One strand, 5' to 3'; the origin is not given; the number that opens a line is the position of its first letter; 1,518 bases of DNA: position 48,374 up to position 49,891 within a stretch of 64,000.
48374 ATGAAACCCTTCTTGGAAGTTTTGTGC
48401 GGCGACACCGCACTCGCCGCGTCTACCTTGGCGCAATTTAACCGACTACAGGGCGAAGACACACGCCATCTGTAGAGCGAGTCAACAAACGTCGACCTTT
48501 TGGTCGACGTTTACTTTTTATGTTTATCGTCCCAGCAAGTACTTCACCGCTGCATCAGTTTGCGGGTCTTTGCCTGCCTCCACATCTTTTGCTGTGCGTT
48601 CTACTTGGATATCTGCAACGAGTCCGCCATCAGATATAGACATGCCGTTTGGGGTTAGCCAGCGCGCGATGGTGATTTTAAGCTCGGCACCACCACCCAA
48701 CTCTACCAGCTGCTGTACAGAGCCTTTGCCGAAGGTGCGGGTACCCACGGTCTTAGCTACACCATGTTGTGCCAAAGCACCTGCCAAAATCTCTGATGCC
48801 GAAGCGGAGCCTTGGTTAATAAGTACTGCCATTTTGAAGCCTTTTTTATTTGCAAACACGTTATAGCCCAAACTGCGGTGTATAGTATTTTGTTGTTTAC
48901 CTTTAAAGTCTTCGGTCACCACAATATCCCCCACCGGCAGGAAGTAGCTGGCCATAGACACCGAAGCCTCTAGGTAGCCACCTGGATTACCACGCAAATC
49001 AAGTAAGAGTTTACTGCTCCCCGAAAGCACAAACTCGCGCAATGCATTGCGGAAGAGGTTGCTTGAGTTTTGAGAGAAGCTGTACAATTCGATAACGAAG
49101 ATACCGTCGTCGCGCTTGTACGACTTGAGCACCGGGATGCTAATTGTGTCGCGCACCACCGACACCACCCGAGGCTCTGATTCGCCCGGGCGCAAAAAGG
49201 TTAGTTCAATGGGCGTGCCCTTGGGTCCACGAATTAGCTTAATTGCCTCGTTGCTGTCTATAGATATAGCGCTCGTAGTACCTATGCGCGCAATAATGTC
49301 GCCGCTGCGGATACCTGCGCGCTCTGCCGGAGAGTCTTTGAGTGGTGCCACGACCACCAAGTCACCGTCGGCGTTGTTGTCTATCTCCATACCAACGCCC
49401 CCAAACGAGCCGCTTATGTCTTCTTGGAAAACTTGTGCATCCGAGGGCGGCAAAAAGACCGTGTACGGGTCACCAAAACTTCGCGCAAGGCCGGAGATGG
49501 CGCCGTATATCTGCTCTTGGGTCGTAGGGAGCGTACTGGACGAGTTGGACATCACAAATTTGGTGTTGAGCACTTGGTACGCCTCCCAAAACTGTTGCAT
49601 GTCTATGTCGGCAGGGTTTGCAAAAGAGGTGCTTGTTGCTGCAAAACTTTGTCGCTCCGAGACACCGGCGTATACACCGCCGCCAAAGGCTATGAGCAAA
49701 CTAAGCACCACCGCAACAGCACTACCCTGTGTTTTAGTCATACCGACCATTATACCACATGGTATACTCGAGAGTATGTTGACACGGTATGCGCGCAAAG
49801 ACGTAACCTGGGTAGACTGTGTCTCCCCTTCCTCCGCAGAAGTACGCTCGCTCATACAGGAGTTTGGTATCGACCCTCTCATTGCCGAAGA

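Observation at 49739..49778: Back-to-back divergent leaderless promoters sharing a 25-bp intergenic region (ctpA / corA)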

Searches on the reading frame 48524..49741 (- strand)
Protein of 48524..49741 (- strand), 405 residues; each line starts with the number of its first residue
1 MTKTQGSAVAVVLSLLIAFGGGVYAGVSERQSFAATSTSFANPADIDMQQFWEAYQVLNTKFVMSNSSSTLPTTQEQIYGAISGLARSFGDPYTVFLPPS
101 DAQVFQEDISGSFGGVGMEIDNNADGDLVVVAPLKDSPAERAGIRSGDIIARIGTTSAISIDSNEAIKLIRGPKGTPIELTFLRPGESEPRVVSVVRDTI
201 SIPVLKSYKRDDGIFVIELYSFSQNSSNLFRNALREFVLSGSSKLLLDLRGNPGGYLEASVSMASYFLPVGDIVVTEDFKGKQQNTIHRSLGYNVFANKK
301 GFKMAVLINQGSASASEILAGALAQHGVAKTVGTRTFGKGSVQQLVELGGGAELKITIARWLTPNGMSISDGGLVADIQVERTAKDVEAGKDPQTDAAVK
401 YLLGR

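Call 9: search_protein_families(library=pfam, proteins=[window:48524-49741:-])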
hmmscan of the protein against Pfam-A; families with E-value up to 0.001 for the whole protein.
window:48524-49741:- (405 aa): 5 families
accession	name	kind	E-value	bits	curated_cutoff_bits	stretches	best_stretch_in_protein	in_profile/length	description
PF03572.23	Peptidase_S41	-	7.2e-43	146.5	24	1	216-380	4-165/165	Peptidase family S41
PF17820.7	PDZ_6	-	1.4e-09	38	27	1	129-184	1-54/54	PDZ domain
PF00595.29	PDZ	-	8.6e-08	32.9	23.2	1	114-181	10-79/81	PDZ domain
PF13180.12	PDZ_2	-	9.7e-07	29.4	27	1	117-189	4-74/80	PDZ domain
PF22694.1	CtpB_N-like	-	0.00067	20.5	27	0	22-97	7-81/85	Activating protease CtpB N-terminal domain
